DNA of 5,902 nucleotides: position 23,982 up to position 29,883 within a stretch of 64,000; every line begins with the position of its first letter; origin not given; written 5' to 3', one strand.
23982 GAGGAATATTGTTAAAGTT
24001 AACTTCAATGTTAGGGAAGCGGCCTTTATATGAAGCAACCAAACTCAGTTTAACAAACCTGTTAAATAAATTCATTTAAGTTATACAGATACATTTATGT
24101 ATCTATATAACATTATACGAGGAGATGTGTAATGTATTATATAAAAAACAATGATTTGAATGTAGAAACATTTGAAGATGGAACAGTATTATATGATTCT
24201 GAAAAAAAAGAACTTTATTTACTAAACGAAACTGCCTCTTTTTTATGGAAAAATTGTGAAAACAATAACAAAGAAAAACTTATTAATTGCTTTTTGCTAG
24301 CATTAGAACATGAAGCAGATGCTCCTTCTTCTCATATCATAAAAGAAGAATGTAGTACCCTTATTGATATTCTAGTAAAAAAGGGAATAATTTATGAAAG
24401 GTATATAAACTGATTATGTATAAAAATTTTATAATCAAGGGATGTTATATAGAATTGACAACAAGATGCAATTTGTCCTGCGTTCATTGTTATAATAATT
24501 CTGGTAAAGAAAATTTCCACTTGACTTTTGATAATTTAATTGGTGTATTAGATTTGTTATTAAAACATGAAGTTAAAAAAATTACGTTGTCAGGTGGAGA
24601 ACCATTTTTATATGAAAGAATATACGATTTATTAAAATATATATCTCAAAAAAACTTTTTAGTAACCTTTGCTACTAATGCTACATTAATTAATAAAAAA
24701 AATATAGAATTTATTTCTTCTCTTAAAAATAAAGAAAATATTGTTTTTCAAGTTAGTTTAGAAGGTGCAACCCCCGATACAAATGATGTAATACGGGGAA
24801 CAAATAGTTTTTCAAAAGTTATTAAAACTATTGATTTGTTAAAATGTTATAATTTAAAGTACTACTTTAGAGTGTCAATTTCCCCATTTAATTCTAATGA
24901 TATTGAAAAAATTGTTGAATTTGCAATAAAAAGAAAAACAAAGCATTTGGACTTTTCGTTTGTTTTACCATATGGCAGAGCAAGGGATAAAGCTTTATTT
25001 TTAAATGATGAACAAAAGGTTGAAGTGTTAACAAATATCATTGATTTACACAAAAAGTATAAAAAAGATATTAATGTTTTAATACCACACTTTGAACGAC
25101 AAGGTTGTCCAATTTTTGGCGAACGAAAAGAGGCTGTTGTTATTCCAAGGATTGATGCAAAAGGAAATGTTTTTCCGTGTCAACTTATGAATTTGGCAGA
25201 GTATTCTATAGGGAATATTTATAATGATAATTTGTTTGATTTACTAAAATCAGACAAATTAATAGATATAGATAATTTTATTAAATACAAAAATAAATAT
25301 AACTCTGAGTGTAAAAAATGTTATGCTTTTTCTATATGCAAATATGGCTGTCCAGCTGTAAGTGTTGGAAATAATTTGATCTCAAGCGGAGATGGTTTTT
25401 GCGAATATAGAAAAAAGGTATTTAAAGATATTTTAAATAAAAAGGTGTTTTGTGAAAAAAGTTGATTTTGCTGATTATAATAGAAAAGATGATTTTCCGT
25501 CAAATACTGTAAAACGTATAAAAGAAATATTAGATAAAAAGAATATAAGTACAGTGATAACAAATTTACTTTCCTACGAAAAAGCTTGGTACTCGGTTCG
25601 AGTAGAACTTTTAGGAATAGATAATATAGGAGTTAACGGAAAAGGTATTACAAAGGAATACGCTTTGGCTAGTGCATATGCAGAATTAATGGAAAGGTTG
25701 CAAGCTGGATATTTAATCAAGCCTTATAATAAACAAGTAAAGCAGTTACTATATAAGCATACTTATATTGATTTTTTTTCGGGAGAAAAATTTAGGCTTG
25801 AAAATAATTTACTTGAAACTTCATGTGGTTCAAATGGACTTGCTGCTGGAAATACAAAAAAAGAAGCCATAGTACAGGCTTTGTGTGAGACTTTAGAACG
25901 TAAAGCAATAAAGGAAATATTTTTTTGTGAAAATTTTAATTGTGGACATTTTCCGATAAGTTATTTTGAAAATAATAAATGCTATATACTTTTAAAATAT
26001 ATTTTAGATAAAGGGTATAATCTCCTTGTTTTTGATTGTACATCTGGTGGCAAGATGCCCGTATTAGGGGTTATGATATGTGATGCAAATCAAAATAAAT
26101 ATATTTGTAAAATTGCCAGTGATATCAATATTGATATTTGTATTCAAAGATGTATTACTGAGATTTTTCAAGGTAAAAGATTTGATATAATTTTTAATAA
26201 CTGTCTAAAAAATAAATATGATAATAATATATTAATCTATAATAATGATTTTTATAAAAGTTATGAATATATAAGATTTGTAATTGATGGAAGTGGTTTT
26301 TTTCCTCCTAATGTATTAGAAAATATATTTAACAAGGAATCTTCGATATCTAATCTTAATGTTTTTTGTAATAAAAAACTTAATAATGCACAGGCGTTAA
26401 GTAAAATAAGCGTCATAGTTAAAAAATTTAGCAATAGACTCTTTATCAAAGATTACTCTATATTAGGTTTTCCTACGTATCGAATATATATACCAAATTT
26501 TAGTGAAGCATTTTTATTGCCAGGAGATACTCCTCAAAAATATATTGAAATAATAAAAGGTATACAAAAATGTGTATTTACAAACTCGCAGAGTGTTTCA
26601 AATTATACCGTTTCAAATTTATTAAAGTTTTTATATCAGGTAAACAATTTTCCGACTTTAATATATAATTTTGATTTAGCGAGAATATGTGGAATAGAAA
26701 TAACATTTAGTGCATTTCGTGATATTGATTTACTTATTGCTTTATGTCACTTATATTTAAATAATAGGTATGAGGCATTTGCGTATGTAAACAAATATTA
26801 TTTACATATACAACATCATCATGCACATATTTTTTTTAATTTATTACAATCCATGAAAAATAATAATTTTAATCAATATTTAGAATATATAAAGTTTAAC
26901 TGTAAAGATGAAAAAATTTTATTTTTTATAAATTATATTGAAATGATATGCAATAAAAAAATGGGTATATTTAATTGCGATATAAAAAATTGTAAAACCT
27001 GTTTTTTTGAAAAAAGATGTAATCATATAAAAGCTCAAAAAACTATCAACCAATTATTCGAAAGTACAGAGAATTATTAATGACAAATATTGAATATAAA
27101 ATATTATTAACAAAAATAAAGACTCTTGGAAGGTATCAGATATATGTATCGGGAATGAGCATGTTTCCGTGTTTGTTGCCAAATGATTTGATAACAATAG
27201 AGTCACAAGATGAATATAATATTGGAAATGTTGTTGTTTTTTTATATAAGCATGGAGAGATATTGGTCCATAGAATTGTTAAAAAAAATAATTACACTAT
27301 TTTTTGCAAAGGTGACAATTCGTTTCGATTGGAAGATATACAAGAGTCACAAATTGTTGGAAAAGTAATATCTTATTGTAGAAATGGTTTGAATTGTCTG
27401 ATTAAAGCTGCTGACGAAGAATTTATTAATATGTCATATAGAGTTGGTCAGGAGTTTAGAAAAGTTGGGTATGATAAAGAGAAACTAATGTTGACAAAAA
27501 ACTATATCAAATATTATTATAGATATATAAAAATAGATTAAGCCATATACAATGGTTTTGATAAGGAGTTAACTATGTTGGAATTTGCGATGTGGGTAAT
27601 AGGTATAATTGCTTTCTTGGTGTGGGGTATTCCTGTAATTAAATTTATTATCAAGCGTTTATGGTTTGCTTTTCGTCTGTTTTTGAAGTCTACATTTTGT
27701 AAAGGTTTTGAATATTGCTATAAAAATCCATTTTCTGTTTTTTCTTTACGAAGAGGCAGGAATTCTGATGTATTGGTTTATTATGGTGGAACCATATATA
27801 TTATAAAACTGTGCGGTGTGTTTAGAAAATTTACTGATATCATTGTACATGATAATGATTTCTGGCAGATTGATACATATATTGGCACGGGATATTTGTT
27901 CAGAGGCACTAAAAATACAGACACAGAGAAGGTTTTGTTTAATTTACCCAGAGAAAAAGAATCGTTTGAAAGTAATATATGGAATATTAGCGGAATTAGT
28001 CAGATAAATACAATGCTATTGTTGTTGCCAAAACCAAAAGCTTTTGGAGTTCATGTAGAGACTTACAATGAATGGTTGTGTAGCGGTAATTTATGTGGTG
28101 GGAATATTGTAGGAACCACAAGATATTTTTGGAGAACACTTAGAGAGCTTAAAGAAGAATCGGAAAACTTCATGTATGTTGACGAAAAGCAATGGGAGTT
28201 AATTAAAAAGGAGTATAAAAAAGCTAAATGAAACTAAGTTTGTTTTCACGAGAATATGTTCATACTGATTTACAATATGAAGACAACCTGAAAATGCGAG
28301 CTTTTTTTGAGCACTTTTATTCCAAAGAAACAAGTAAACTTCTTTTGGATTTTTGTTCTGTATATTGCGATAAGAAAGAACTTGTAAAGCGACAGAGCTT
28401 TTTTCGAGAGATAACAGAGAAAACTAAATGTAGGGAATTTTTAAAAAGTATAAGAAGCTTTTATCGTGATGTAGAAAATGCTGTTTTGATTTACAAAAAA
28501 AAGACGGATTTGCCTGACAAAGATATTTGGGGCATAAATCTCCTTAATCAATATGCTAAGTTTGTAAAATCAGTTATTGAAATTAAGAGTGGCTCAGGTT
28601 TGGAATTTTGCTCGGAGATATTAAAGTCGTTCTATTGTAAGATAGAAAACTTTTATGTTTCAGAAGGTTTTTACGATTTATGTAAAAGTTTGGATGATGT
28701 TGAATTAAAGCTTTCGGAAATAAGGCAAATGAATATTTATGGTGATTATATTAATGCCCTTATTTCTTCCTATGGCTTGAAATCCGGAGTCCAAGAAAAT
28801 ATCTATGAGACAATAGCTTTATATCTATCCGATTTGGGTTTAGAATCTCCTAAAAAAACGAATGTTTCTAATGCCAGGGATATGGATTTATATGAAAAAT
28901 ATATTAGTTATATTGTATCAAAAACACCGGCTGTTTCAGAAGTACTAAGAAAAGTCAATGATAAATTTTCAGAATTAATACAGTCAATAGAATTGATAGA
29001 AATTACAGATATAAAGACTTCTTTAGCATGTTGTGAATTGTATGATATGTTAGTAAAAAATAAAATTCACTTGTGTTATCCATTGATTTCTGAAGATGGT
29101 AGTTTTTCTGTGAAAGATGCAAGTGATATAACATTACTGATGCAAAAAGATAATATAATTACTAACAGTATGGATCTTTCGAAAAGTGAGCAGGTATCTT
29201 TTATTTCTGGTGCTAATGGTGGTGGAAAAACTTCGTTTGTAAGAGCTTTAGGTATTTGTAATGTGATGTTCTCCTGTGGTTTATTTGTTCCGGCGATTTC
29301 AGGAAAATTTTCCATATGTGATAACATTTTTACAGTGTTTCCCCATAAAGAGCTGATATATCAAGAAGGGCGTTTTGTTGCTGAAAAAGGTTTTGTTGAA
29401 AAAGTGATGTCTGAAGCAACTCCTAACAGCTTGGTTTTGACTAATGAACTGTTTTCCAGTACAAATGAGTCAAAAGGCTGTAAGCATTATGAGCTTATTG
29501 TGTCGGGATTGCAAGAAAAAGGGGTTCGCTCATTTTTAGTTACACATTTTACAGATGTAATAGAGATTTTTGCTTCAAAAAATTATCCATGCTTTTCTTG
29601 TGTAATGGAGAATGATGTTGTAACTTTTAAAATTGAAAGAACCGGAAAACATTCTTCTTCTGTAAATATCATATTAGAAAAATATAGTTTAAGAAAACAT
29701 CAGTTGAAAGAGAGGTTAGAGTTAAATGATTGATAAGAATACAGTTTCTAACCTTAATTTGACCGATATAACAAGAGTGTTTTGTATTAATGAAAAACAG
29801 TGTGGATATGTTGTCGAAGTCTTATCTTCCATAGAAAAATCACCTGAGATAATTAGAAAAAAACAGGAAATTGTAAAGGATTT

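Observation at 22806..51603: Hybrid RiPP / acyl-carrier biosynthetic system with two precursors, two radical SAM enzymes, YcaO and a KS/C-domain-free acylation machinery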

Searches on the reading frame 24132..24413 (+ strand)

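Call 3: search_protein_families(library=pfam, proteins=[window:24132-24413:+], max_evalue=0.01)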
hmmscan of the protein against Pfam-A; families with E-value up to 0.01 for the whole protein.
window:24132-24413:+ (93 aa): 2 families
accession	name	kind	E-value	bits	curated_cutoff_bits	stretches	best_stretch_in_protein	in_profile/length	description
PF05402.18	PqqD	-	5.7e-08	33.4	23.4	1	18-87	2-67/67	Coenzyme PQQ synthesis protein D (PqqD)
PF10673.14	DUF2487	-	0.0058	17.1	25.8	1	34-84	91-141/142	Protein of unknown function (DUF2487)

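Call 6: search_protein_families(library=ncbifam, proteins=[window:24132-24413:+], max_evalue=0.01)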
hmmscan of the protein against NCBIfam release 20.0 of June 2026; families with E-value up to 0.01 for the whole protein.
window:24132-24413:+ (93 aa): 2 families
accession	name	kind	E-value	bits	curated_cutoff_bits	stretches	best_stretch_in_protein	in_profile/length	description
TIGR04248.1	SCM_PqqD_rel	equivalog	0.00078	19.6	100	1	12-46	10-44/84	SynChlorMet cassette protein ScmD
NF033530.1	lasso_PqqD_Strm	exception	0.0089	16.2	70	1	11-48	6-43/78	lasso peptide biosynthesis PqqD family chaperone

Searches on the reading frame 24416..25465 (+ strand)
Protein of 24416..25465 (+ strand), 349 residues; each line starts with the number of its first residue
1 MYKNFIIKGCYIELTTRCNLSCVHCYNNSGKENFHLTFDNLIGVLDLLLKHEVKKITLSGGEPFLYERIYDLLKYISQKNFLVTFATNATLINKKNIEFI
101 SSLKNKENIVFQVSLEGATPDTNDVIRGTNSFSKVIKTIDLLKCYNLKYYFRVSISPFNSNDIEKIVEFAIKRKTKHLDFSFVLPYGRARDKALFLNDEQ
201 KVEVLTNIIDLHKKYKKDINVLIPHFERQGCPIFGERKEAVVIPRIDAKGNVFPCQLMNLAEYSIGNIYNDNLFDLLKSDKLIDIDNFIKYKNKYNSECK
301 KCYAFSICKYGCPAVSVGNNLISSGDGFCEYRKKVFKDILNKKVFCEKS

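Call 3: search_protein_families(library=pfam, proteins=[window:24416-25465:+], max_evalue=0.01)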
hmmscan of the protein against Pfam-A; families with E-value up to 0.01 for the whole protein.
window:24416-25465:+ (349 aa): 3 families
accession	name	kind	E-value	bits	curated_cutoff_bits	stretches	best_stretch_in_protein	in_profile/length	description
PF04055.27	Radical_SAM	-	9.3e-25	88.2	29.5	1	12-170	1-166/166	Radical SAM superfamily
PF13186.11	SPASM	-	1.6e-08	35.1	21.5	1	246-303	10-67/67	Iron-sulfur cluster-binding domain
PF13353.11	Fer4_12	-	1e-06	29.5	22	1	16-128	13-130/137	4Fe-4S single cluster domain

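Call 6: search_protein_families(library=ncbifam, proteins=[window:24416-25465:+], max_evalue=0.01)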
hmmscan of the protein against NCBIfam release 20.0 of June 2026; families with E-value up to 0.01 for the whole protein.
window:24416-25465:+ (349 aa): 71 families (the best 25 are shown)
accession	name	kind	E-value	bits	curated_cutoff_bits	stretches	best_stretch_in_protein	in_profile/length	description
TIGR03962.1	mycofact_rSAM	equivalog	2.6e-33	115.6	265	1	12-316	16-317/339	mycofactocin radical SAM maturase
TIGR04250.1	SCM_rSAM_ScmE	equivalog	1.3e-31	109.8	400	1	11-219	6-217/358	SynChlorMet cassette radical SAM/SPASM protein ScmE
TIGR04055.1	rSAM_NirJ2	equivalog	1.1e-28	100.7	500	1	15-316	7-307/326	putative heme d1 biosynthesis radical SAM protein NirJ2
NF012164.0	AlbA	equivalog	1.9e-28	99.1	850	1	12-301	117-399/442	subtilosin maturase AlbA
NF050035.1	rSAM_WgK_link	exception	3.4e-28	98.7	650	2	12-220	13-221/367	radical SAM/SPASM peptide maturase WgkB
TIGR04051.1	rSAM_NirJ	equivalog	4.7e-28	98.2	515.45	1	13-192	7-185/354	heme d1 biosynthesis radical SAM protein NirJ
NF045574.1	sacti_mat_StsB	exception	5.2e-27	94.8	625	1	8-317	96-400/466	StsB family radical SAM/SPASM domain sactipeptide maturase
TIGR04403.1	rSAM_skfB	equivalog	1.6e-26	93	300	1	6-287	102-377/402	sporulation killing factor system radical SAM maturase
TIGR04054.1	rSAM_NirJ1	equivalog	1.2e-25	89.9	650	1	14-191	42-218/387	putative heme d1 biosynthesis radical SAM protein NirJ1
TIGR04545.1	rSAM_ahbD_hemeb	equivalog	1.3e-25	90.6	500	1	13-219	5-212/339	heme b synthase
TIGR03942.1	sulfatase_rSAM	equivalog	1.4e-25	90.2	349.45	1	16-341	9-355/363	anaerobic sulfatase maturase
TIGR04082.1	rSAM_for_selen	equivalog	7.3e-25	87.7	350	1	14-329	205-515/516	thio(seleno)oxazole modification radical SAM maturase SbtM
TIGR04347.1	pseudo_SAM_Halo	equivalog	9.1e-24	84.4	525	1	13-217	43-247/390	TIGR04347 family pseudo-SAM/SPASM protein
NF047865.1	rSAM_PapB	equivalog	1.8e-23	83.3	340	1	12-316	7-320/330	PapB family radical SAM/SPASM ranthipeptide maturase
TIGR04317.1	W_rSAM_matur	equivalog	1.8e-23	83.2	380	1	8-309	4-320/349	tungsten cofactor oxidoreductase radical SAM maturase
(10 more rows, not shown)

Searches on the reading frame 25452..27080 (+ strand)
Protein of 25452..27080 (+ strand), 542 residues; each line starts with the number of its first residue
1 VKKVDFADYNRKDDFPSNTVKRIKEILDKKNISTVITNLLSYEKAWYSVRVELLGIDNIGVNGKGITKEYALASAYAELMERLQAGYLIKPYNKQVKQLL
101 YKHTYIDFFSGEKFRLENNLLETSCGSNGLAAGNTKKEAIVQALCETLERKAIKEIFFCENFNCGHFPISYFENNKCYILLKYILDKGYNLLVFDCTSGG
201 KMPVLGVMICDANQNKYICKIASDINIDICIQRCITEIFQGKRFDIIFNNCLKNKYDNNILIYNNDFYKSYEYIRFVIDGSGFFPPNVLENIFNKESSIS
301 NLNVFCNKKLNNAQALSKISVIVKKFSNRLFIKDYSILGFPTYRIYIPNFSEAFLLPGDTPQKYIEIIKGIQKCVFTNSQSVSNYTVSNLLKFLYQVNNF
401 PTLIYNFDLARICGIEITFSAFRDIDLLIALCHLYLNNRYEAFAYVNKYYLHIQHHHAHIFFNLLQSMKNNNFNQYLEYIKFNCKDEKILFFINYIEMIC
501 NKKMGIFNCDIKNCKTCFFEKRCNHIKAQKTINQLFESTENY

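Call 3: search_protein_families(library=pfam, proteins=[window:25452-27080:+], max_evalue=0.01)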
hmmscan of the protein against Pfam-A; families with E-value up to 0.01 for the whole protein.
window:25452-27080:+ (542 aa): 1 family
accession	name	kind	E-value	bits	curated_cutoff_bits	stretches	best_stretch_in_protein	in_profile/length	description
PF02624.21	YcaO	-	7e-31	108.2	25.7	2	125-350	114-324/325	YcaO cyclodehydratase, ATP-ad Mg2+-binding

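Call 6: search_protein_families(library=ncbifam, proteins=[window:25452-27080:+], max_evalue=0.01)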
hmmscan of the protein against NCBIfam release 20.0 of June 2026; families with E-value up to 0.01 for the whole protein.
window:25452-27080:+ (542 aa): 5 families
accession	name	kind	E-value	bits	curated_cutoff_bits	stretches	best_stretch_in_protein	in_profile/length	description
NF040716.1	YcaO_for_S12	equivalog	3e-31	108.5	700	2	111-355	161-392/571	30S ribosomal protein S12 methylthiotransferase accessory factor YcaO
TIGR00702.1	TIGR00702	domain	2.2e-24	86.3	75.65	1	119-350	154-364/377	YcaO-type kinase domain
TIGR03549.1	TIGR03549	equivalog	5.4e-23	81.1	900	2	112-354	310-539/723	OsmC domain/YcaO domain-containing protein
TIGR03604.1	TOMM_cyclo_SagD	subfamily_domain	1.4e-13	50.5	219.25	1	127-240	113-227/377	thiazole/oxazole-forming peptide maturase, SagD family component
TIGR03266.1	methan_mark_1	equivalog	3.5e-11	42.7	365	1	126-244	152-271/376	YcaO-related McrA-glycine thioamidation protein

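Call 37: find_homologous_proteins(query=window:25452-27080:+)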
Query window:25452-27080:+ (542 aa): 241 proteins with E <= 0.001 among 8000 candidates; the best 120 are listed.
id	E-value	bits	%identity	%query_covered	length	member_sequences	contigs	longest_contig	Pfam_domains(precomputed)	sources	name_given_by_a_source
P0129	0.0e+0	1225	100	100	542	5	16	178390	PF02624.22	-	-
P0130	1.2e-72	264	33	98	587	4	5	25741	PF02624.22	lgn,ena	-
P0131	2.9e-72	262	33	97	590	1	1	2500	PF02624.22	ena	-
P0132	3.9e-70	255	35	82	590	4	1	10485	PF02624.22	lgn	-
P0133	3.6e-68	249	37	79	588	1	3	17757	PF02624.22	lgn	-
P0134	8.6e-68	248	32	96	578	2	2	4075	PF02624.22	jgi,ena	-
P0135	1.9e-66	243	35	95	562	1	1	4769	PF02624.22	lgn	-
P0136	2.5e-66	243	31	95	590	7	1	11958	PF02624.22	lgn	-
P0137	9.7e-65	238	32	95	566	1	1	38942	PF02624.22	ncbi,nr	ncbi:MAG: YcaO-like family protein [Lachnospiraceae bacterium]|nr:YcaO-like family protein [Lachnosp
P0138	1.6e-64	237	35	82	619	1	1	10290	PF02624.22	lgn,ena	-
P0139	4.3e-64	235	31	97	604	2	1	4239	PF02624.22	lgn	-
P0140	6.9e-64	235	37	63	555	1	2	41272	PF02624.22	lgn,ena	-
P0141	7.5e-64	235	34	75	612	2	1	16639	PF02624.22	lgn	-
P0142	1.8e-62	230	33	87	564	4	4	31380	PF02624.22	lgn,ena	-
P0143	6.1e-60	222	32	86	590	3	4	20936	PF02624.22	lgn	-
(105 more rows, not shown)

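Call 38: find_encoding_contigs(protein=P0130, flank=10000, max_places=2)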
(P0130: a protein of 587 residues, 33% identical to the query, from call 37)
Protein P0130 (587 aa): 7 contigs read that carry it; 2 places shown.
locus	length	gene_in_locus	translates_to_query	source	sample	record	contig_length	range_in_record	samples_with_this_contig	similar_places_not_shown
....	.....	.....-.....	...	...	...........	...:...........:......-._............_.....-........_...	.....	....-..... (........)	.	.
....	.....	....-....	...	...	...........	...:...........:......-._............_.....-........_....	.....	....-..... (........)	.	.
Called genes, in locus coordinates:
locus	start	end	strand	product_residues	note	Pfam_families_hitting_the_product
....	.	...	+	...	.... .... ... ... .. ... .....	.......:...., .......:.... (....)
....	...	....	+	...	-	-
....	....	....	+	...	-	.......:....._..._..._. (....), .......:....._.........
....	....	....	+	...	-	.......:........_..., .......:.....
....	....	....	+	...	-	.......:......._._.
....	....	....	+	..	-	-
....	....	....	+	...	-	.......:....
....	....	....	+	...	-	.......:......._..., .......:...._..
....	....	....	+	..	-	-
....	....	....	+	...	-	-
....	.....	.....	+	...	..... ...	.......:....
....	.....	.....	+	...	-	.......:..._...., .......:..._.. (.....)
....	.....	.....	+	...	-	-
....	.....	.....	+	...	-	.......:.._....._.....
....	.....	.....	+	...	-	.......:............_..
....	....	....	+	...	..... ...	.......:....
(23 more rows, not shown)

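Call 39: find_encoding_contigs(protein=P0137, flank=10000, max_places=1)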
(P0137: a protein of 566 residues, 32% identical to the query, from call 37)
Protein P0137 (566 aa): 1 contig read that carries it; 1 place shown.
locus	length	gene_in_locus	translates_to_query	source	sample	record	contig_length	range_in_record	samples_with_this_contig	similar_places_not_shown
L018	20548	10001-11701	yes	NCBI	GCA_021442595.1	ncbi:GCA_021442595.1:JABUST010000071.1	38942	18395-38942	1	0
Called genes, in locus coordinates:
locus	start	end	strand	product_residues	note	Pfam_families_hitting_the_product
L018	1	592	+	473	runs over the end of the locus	PF12146:Hydrolase_4 (weak)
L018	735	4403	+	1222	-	PF02811:PHP, PF07733:DNA_pol3_alpha, PF17657:DNA_pol3_finger, PF14579:HHH_6, PF01336:tRNA_anti-codon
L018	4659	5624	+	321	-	-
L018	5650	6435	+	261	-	PF01209:Ubie_methyltran (faint), PF13489:Methyltransf_23, PF13847:Methyltransf_31, PF08241:Methyltransf_11, PF08242:Methyltransf_12, PF13649:Methyltransf_25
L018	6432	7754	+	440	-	PF04055:Radical_SAM, PF13353:Fer4_12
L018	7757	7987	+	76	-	-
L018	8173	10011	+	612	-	PF07755:DUF1611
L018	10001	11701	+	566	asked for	PF02624:YcaO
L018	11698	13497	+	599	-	PF00005:ABC_tran, PF02463:SMC_N (faint), PF13304:AAA_21 (faint)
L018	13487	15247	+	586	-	PF00005:ABC_tran, PF02463:SMC_N (faint)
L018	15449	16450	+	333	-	PF00365:PFK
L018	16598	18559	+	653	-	PF16126:DUF4838 (weak)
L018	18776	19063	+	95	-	PF01250:Ribosomal_S6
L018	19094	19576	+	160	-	PF00436:SSB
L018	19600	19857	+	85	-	PF01084:Ribosomal_S18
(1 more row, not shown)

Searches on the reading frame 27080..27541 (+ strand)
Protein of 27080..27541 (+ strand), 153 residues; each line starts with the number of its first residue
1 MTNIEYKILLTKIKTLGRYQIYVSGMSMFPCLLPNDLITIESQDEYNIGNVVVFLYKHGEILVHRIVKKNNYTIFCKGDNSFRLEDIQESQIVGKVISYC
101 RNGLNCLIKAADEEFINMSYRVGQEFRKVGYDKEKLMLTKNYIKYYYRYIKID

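Call 3: search_protein_families(library=pfam, proteins=[window:27080-27541:+], max_evalue=0.01)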
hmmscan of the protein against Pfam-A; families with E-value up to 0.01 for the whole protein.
window:27080-27541:+ (153 aa): 1 family
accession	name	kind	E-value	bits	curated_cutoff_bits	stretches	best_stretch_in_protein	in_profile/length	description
PF00717.28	Peptidase_S24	-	3.4e-07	30.4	23.3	1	19-97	36-116/116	Peptidase S24-like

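Call 6: search_protein_families(library=ncbifam, proteins=[window:27080-27541:+], max_evalue=0.01)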
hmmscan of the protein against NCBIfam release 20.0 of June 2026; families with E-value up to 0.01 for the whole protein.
window:27080-27541:+ (153 aa): 4 families
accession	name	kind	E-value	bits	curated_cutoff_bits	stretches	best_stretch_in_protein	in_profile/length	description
TIGR02228.1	sigpep_I_arch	equivalog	1.8e-10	40.9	51.85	1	18-97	31-119/158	signal peptidase I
TIGR02754.1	sod_Ni_protease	equivalog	1.9e-05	25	63.25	1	23-93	3-79/90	nickel-type superoxide dismutase maturation protease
TIGR02227.1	sigpep_I_bact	equivalog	3.9e-05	23.6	47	1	12-82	14-90/162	signal peptidase I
TIGR00498.1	lexA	equivalog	0.0011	18.6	110.95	1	19-102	116-201/203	transcriptional repressor LexA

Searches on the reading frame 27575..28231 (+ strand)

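Call 3: search_protein_families(library=pfam, proteins=[window:27575-28231:+], max_evalue=0.01)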
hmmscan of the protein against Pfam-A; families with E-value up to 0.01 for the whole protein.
window:27575-28231:+ (218 aa): 0 families

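Call 6: search_protein_families(library=ncbifam, proteins=[window:27575-28231:+], max_evalue=0.01)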
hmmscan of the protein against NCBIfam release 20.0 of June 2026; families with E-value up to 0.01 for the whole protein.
window:27575-28231:+ (218 aa): 0 families

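Call 35: search_protein_families(library=ncbifam, proteins=[window:27575-28231:+], max_evalue=10)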
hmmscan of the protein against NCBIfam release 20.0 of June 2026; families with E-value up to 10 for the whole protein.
window:27575-28231:+ (218 aa): 1 family
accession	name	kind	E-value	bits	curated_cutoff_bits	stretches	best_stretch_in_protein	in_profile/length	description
NF010218.0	PRK13678.2-1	equivalog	0.021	15.2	96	1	186-216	50-80/83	hypothetical protein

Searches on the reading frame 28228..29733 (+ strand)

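Call 3: search_protein_families(library=pfam, proteins=[window:28228-29733:+], max_evalue=0.01)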
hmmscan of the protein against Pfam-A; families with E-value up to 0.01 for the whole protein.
window:28228-29733:+ (501 aa): 1 family
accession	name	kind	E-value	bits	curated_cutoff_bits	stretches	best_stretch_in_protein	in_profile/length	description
PF00488.27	MutS_V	-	4.1e-17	63.2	30.2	1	325-451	2-130/188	MutS domain V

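Call 6: search_protein_families(library=ncbifam, proteins=[window:28228-29733:+], max_evalue=0.01)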
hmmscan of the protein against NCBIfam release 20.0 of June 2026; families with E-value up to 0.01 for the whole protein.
window:28228-29733:+ (501 aa): 4 families
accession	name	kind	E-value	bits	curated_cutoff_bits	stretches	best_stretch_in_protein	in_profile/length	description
NF052383.1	ATPase_KamC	equivalog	1.4e-22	80.2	300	1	50-453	37-439/508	lysine 5,6-aminomutase reactivase ATPase KamC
NF003810.1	PRK05399.1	equivalog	4.7e-19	68.6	480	1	239-447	524-731/793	DNA mismatch repair protein MutS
TIGR01069.2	mutS2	equivalog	1.9e-17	62.9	400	1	277-466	284-473/790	endonuclease MutS2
TIGR01070.1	mutS1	equivalog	6e-16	57.9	641.7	1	265-443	533-716/840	DNA mismatch repair protein MutS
